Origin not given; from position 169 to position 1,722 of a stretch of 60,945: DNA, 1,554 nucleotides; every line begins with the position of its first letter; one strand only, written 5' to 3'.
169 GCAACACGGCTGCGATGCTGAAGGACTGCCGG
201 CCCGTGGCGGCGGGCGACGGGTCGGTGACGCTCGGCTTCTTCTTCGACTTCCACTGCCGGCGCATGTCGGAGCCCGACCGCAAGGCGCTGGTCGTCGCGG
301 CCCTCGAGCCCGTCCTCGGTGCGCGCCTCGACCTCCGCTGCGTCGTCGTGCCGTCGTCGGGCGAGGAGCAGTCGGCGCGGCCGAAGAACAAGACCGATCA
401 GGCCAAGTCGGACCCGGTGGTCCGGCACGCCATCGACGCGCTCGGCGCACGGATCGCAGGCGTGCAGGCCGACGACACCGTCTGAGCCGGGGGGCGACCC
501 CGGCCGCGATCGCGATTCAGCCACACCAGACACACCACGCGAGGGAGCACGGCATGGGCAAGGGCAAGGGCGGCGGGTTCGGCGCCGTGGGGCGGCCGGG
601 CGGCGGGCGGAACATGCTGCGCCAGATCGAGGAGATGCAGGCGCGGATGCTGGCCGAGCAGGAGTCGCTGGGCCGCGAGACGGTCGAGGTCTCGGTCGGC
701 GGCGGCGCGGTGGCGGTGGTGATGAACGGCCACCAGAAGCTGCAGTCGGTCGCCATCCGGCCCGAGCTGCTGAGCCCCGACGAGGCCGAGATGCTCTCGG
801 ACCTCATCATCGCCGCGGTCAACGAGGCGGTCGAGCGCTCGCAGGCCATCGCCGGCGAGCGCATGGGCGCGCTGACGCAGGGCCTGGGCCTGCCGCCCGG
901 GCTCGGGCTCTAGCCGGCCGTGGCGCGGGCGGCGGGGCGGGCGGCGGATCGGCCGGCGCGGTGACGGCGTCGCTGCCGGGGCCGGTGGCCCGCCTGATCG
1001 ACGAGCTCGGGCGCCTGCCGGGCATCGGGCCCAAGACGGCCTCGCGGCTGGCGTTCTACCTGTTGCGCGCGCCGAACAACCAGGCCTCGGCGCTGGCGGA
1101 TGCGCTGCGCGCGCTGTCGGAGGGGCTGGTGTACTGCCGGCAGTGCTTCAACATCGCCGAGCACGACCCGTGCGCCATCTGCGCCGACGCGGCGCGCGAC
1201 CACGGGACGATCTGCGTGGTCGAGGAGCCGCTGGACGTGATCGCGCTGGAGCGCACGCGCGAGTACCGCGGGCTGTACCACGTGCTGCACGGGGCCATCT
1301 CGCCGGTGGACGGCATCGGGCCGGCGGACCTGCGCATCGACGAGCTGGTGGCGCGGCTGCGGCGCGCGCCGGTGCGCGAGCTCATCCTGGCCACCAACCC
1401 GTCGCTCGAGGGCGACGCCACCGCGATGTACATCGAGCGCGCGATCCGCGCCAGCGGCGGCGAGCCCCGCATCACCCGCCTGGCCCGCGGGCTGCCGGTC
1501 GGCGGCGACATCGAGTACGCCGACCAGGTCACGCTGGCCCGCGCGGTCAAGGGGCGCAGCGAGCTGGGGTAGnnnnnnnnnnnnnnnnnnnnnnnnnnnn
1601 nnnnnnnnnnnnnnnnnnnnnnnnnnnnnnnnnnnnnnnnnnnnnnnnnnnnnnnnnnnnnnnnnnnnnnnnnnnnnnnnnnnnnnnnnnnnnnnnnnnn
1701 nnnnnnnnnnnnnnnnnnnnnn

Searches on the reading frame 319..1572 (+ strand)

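Call 9: search_protein_families(library=pfam, proteins=[window:319-1572:+], max_evalue=0.001)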
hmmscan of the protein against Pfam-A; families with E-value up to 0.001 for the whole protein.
window:319-1572:+ (417 aa): 6 families
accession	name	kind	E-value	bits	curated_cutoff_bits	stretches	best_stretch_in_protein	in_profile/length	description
PF13662.12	Toprim_4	-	1e-23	83.8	25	1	296-377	1-75/85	Toprim domain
PF21176.3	RecR_HhH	-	4.2e-17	62.1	27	1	224-265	2-43/45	RecR, helix-hairpin-helix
PF21175.2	RecR_C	-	4.3e-11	42.4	22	1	391-413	1-23/24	RecR, C-terminal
PF01751.28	Toprim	-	6.6e-09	36.3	23.1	1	297-380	1-88/96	Toprim domain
PF02132.21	RecR_ZnF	-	8.8e-09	35.4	22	1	271-290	2-21/21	RecR, Cys4-zinc finger domain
PF00633.29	HHH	-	0.00048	20.3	24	0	226-243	9-26/30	Helix-hairpin-helix motif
